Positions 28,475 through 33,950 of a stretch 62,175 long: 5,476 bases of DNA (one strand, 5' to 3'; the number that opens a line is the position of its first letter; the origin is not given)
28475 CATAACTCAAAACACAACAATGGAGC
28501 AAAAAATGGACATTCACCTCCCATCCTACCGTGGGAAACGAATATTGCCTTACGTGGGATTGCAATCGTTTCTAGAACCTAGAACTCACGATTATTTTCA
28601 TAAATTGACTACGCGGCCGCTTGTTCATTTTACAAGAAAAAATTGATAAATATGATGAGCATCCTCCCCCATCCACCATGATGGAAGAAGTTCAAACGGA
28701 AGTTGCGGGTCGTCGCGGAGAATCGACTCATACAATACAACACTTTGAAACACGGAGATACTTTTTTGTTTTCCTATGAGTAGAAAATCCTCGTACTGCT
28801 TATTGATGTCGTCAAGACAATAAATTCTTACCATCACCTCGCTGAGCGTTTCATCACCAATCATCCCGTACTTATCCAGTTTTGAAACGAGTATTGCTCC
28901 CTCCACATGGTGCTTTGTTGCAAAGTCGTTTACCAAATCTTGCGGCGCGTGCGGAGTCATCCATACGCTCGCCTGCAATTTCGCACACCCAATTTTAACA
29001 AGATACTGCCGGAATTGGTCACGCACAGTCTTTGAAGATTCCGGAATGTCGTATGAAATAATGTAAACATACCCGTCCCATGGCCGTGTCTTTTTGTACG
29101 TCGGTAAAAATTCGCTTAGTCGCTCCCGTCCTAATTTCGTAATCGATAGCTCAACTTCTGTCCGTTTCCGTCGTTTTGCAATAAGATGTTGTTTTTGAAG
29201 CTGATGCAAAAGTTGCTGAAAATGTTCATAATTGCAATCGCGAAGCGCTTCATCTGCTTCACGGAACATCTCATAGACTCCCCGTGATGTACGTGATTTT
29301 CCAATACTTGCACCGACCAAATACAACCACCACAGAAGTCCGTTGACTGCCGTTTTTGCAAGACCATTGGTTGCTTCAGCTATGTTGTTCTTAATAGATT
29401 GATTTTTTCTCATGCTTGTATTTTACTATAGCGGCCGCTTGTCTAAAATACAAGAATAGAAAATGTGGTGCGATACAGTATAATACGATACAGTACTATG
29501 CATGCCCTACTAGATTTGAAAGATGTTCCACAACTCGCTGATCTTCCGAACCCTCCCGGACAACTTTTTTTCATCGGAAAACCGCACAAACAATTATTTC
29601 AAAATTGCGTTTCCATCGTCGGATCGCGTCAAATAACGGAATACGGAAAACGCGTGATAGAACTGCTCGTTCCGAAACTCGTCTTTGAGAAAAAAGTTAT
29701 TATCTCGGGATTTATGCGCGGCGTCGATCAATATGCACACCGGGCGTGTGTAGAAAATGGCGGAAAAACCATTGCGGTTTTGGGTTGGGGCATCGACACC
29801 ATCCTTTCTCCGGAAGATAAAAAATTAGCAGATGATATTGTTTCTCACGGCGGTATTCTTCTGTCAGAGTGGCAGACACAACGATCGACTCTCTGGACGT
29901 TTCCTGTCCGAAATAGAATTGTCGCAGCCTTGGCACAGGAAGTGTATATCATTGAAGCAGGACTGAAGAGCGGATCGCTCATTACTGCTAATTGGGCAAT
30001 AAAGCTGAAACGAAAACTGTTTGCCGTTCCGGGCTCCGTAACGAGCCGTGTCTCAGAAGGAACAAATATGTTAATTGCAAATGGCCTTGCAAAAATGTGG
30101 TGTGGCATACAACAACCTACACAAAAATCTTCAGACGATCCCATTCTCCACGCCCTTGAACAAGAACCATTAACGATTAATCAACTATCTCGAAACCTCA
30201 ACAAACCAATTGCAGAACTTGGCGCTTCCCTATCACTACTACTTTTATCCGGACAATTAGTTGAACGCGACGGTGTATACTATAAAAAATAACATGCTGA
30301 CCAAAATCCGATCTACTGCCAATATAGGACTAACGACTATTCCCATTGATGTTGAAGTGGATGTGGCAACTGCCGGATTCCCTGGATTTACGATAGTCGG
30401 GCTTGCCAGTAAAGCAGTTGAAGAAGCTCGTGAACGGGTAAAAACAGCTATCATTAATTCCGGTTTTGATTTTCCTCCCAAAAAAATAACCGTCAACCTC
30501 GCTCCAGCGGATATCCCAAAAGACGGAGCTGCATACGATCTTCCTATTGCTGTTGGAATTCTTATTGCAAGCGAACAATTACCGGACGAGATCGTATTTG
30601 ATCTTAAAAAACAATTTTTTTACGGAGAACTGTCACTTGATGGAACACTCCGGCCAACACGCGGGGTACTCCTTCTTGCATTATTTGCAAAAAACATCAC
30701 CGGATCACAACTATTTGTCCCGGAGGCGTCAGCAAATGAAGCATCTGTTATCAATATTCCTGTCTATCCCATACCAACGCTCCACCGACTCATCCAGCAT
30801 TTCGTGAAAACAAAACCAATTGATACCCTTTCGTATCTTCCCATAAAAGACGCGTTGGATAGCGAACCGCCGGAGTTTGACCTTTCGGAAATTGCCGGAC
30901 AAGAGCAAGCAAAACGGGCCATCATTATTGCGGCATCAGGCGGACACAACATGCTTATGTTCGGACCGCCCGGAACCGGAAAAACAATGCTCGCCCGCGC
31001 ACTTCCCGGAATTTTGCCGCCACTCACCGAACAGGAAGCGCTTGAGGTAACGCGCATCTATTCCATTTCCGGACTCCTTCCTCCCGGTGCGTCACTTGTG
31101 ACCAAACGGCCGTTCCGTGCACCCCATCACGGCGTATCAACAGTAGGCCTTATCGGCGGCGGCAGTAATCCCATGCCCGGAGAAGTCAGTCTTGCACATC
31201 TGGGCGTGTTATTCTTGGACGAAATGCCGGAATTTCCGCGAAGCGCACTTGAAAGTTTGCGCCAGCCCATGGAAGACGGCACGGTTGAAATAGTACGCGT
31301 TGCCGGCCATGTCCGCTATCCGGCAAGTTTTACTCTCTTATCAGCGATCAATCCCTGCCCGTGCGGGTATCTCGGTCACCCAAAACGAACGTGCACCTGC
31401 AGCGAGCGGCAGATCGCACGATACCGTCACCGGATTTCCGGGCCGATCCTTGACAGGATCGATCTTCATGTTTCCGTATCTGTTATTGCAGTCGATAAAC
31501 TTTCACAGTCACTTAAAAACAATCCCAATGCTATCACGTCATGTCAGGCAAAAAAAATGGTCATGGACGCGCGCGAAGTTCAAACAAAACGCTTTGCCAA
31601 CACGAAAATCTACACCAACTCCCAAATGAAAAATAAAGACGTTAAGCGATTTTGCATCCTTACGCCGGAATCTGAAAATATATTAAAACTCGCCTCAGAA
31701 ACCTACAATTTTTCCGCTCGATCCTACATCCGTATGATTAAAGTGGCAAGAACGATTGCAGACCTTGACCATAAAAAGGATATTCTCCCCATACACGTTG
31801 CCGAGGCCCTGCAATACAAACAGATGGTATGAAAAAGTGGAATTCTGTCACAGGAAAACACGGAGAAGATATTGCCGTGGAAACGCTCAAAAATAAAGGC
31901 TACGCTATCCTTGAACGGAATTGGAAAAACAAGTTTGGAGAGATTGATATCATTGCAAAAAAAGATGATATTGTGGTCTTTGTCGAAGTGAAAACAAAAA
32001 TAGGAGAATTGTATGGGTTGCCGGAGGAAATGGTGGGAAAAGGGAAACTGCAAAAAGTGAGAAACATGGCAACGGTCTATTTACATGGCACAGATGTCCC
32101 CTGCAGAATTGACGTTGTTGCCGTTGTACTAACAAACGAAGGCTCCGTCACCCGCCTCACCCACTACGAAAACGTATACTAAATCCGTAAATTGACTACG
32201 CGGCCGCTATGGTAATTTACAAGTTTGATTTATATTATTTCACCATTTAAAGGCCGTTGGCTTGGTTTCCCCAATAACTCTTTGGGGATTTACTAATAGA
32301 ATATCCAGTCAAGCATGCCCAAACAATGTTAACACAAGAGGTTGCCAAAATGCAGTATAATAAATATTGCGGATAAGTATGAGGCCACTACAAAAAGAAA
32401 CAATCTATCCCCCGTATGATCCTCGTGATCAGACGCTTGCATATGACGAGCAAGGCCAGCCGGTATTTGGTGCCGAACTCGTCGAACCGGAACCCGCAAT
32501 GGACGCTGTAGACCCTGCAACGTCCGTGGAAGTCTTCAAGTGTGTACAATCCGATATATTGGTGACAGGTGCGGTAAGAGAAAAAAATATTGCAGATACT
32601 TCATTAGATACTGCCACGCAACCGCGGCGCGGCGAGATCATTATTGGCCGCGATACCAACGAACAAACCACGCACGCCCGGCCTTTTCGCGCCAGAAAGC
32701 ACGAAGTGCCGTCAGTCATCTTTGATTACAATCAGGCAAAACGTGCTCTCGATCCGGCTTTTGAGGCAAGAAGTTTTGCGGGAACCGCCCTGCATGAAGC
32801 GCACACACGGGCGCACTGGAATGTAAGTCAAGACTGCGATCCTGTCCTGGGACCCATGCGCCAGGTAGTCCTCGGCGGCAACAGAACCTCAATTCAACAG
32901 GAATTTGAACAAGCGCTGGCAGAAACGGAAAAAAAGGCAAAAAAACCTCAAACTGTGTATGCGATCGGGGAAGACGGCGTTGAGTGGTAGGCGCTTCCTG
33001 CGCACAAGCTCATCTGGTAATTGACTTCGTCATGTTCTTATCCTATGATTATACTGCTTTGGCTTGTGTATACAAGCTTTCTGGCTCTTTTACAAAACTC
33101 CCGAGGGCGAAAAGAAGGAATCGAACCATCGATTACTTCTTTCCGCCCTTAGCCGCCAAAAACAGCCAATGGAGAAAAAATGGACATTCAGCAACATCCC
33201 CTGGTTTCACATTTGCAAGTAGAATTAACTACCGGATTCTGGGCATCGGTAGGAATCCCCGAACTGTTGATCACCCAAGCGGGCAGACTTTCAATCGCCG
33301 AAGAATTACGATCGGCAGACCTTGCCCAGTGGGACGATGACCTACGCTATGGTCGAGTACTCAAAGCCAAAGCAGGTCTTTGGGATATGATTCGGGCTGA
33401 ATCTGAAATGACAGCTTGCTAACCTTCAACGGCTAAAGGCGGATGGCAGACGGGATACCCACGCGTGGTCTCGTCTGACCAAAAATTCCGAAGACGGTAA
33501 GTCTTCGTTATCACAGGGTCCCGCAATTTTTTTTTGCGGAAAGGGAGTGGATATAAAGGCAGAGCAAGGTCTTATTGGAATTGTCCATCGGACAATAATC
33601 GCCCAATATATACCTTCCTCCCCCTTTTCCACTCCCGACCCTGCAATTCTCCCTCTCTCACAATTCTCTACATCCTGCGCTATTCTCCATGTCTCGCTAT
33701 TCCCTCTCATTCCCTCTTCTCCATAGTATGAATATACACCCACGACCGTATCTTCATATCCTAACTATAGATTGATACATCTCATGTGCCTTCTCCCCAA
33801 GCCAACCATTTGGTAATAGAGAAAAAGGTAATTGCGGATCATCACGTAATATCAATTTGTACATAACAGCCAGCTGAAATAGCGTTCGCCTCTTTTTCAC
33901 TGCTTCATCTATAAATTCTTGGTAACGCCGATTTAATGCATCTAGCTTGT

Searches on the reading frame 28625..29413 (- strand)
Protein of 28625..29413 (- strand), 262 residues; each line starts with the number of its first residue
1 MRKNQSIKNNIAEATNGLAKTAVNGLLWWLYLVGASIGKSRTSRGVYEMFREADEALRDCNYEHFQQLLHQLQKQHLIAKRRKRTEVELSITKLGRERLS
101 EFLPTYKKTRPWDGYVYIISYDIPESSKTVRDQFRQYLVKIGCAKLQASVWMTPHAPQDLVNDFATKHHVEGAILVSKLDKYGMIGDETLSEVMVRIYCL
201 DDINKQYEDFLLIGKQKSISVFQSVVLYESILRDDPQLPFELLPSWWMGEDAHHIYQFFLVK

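Call 18: search_protein_families(library=pfam, proteins=[window:28625-29413:-], max_evalue=0.01)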
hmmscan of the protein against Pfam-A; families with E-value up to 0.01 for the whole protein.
window:28625-29413:- (262 aa): 4 families
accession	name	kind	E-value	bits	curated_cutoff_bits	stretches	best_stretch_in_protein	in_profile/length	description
PF20803.2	PaaX_M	-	1e-15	58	24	1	110-177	2-69/83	PaaX protein central Cas2-like domain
PF08223.16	PaaX_C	-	4e-05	24.3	22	1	225-257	43-75/91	PaaX-like protein C-terminal domain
PF14277.12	DUF4364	-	0.00022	21.5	26.9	1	60-102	31-73/162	Domain of unknown function (DUF4364)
PF09827.14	CRISPR_Cas2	-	0.0019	18.8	23.8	1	117-154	3-37/74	CRISPR associated protein Cas2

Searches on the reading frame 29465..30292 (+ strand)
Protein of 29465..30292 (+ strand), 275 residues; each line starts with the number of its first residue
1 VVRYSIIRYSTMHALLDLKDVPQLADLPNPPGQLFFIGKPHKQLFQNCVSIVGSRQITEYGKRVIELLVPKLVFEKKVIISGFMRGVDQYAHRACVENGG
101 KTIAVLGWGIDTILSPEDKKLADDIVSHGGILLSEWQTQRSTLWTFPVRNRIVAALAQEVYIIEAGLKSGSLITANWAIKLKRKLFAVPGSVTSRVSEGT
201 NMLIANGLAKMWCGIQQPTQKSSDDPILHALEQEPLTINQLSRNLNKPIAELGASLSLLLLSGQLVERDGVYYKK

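Call 18: search_protein_families(library=pfam, proteins=[window:29465-30292:+], max_evalue=0.01)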
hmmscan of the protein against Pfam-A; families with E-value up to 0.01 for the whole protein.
window:29465-30292:+ (275 aa): 3 families
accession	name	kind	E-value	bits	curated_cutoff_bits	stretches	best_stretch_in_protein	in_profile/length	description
PF02481.21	DNA_processg_A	-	3.3e-57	193.5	29.6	1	22-211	18-209/212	DNA recombination-mediator protein A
PF17782.7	DprA_WH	-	5.9e-05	23.5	22.9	1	221-268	11-58/61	DprA winged helix domain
PF01022.26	HTH_5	-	0.0094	16.3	22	0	227-257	7-37/47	Bacterial regulatory protein, arsR family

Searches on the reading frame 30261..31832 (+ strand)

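Call 18: search_protein_families(library=pfam, proteins=[window:30261-31832:+], max_evalue=0.01)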
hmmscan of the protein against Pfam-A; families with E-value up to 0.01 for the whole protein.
window:30261-31832:+ (523 aa): 10 families
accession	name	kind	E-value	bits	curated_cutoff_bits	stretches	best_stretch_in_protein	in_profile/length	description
PF01078.27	Mg_chelatase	-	1.6e-92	309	20.3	1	207-410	1-203/207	Magnesium chelatase, subunit ChlI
PF13541.12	ChlI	-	1.8e-41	141.2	27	1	31-156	1-120/121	Subunit ChlI of Mg-chelatase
PF13335.12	Mg_chelatase_C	-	1.6e-26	93.1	26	1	426-520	3-94/94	Magnesium chelatase, subunit ChlI C-terminal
PF00493.29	MCM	-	6.8e-06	25.8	23.3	1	307-404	115-202/224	MCM P-loop domain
PF07728.20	AAA_5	-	1.1e-05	25.8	22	0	230-250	1-21/139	AAA domain (dynein-related subfamily)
PF00158.32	Sigma54_activat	-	1.1e-05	25.6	20.2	0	300-363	80-141/168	Sigma-54 interaction domain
PF05496.18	RuvB_N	-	4e-05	23.9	27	0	209-247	7-52/159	Holliday junction DNA helicase RuvB P-loop domain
PF00004.35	AAA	-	0.00011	23.1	21.2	1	231-248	1-18/131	ATPase family associated with various cellular activities (AAA)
PF20030.5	bpMoxR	-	0.0024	17.4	27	0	213-249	16-52/205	MoxR domain in the MoxR-vWA-beta-propeller ternary systems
PF13401.12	AAA_22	-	0.0053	17.5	27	0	230-249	7-26/130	AAA domain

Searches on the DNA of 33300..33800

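Call 96: search_rna_families(source=window, start=33300, end=33800, threshold=evalue, max_evalue=10)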
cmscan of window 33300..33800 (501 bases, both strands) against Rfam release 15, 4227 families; matches with E-value up to 10: 7.
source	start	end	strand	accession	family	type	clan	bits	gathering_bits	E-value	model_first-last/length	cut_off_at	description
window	33545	33634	-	RF04059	MIR5020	Gene; miRNA;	-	21.1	73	0.11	1-109/109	no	MIR5020 microRNA precursor family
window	33541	33638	+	RF03563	mir-BART16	Gene; miRNA;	-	20.4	100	0.25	1-87/87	no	mir-BART16 microRNA precursor family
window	33534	33646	+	RF03964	mir-H1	Gene; miRNA;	-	19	97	1.7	1-85/85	no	mir-H1 microRNA precursor family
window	33534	33646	-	RF03964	mir-H1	Gene; miRNA;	-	18.3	97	2.5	1-85/85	no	mir-H1 microRNA precursor family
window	33533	33647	-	RF04210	MIR8643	Gene; miRNA;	-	16.6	135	1.5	1-150/150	no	MIR8643 microRNA precursor family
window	33403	33464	-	RF02866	ncS16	Gene; sRNA;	-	13.4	48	6.2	1-83/83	no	Burkholderia sRNA 16 (Bc_KC_sr1)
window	33532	33648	-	RF00908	MIR529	Gene; miRNA;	-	12.9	75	6.3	1-131/131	no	MIR529 microRNA precursor family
